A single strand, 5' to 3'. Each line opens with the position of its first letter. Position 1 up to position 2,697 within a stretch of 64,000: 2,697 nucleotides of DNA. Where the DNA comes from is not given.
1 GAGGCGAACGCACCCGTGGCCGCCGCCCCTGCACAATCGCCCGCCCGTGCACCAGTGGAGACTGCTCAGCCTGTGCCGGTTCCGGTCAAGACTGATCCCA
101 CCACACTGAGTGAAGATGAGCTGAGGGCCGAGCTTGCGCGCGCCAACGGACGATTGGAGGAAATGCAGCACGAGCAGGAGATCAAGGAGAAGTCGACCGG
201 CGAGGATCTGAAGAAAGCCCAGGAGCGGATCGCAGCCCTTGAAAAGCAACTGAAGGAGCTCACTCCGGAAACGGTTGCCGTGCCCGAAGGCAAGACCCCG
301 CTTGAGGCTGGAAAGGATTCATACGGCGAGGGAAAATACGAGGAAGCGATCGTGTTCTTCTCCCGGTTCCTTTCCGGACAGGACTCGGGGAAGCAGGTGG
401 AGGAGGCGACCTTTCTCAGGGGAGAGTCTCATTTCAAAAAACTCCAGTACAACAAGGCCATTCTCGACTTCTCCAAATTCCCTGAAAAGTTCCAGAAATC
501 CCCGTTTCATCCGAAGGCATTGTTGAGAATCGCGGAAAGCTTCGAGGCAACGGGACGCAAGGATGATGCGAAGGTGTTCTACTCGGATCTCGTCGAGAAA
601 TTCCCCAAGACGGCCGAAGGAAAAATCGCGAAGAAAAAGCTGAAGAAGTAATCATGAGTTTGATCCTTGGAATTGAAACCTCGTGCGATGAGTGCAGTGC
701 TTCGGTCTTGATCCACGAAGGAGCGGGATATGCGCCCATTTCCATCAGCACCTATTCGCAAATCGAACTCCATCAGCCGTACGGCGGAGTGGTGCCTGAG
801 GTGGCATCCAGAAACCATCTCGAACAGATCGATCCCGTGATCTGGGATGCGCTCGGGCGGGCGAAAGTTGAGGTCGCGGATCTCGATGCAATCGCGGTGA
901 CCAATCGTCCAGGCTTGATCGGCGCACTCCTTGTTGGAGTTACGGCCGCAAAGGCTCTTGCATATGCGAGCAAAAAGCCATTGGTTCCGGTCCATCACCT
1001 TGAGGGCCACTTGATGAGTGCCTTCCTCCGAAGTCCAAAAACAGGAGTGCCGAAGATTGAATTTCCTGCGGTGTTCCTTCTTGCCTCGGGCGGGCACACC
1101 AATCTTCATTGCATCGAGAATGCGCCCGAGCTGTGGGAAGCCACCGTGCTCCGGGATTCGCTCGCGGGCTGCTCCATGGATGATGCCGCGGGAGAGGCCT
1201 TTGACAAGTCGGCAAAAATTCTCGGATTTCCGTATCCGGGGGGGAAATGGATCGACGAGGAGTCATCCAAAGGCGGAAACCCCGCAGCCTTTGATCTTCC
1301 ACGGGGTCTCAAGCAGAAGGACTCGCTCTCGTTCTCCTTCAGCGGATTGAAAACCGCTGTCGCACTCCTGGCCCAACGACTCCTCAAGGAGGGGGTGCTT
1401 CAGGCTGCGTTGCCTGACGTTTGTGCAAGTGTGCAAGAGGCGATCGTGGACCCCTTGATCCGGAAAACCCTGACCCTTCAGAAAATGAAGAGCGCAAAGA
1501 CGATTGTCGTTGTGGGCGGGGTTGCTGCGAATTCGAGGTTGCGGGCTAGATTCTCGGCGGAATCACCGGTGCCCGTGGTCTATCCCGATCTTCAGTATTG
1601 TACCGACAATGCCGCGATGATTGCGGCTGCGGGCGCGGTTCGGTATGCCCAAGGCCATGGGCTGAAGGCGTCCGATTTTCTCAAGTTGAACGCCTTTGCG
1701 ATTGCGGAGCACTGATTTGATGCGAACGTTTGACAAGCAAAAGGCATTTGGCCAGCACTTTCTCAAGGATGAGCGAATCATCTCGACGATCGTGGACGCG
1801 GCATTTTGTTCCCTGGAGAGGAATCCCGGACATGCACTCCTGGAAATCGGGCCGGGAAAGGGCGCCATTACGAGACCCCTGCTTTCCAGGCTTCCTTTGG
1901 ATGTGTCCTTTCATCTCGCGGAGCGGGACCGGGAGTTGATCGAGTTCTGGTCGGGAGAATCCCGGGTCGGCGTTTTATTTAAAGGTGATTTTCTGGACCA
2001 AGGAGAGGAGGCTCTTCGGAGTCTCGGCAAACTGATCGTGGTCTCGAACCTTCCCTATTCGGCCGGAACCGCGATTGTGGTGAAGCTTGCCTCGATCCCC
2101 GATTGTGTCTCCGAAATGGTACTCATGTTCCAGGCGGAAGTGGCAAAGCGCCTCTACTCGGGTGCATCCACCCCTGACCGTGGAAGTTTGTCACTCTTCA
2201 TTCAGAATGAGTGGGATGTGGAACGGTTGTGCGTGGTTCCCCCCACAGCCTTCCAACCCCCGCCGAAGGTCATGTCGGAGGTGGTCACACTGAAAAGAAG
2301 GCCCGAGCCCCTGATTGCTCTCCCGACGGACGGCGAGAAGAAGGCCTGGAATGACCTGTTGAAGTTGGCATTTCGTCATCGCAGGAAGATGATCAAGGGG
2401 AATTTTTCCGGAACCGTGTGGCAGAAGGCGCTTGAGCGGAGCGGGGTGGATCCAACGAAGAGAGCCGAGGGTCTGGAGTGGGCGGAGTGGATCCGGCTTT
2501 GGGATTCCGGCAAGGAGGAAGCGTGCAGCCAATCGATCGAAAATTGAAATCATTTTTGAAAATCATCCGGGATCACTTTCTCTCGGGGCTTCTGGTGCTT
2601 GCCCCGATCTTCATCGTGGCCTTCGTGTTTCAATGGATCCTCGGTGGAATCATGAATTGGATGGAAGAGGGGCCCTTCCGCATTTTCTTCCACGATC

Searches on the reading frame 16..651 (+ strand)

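Call 18: search_protein_families(library=pfam, proteins=[window:16-651:+], max_evalue=0.001)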
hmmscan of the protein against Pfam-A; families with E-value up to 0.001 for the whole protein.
window:16-651:+ (211 aa): 7 families
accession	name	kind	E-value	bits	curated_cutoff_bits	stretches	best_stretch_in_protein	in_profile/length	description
PF13174.12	TPR_6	-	1.5e-11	44.5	26.3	1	168-199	2-33/33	Tetratricopeptide repeat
PF07719.23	TPR_2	-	4.4e-07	30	27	0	131-154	3-26/34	Tetratricopeptide repeat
PF00515.34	TPR_1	-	2.1e-06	27.8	27.8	0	133-154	5-26/34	Tetratricopeptide repeat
PF13525.12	YfiO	-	0.00012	22.3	25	1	93-174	43-135/203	Outer membrane lipoprotein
PF13428.12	TPR_14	-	0.00021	22.1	23.5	0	166-203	1-38/44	Tetratricopeptide repeat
PF14559.12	TPR_19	-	0.0003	21.5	25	0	159-208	18-67/68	Tetratricopeptide repeat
PF12895.13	ANAPC3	-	0.00076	20.2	27.2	0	106-163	3-56/82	Anaphase-promoting complex, cyclosome, subunit 3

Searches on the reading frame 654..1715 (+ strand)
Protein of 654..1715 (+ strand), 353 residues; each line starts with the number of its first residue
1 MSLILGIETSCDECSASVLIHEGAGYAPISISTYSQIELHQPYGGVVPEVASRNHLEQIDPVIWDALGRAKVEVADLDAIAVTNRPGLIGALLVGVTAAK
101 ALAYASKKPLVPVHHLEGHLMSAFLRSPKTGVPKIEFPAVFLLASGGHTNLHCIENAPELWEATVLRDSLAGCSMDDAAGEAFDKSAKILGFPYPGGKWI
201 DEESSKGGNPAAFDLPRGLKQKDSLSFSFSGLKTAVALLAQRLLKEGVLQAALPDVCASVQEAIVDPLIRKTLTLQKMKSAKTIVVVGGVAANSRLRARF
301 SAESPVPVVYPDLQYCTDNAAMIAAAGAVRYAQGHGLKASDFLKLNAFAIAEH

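Call 18: search_protein_families(library=pfam, proteins=[window:654-1715:+], max_evalue=0.001)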
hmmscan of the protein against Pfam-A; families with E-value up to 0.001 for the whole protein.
window:654-1715:+ (353 aa): 1 family
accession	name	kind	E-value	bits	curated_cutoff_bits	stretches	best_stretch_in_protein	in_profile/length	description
PF00814.31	TsaD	-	8.2e-84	281.9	24.8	1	30-324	4-263/264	tRNA N6-adenosine threonylcarbamoyltransferase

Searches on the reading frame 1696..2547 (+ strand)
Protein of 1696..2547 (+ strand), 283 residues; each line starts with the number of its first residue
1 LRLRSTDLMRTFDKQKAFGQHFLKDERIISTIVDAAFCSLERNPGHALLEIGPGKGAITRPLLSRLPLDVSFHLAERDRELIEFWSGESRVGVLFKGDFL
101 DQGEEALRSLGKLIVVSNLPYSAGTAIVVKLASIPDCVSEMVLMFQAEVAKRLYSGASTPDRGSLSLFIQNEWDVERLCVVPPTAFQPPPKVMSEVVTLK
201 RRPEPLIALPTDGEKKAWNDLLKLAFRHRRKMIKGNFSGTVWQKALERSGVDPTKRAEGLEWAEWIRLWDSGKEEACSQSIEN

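Call 18: search_protein_families(library=pfam, proteins=[window:1696-2547:+], max_evalue=0.001)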
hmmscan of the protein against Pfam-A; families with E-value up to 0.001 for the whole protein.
window:1696-2547:+ (283 aa): 1 family
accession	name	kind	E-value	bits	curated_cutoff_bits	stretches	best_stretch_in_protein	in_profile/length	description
PF00398.26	RrnaAD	-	7.5e-42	143.7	24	1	13-269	3-258/263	Ribosomal RNA adenine dimethylase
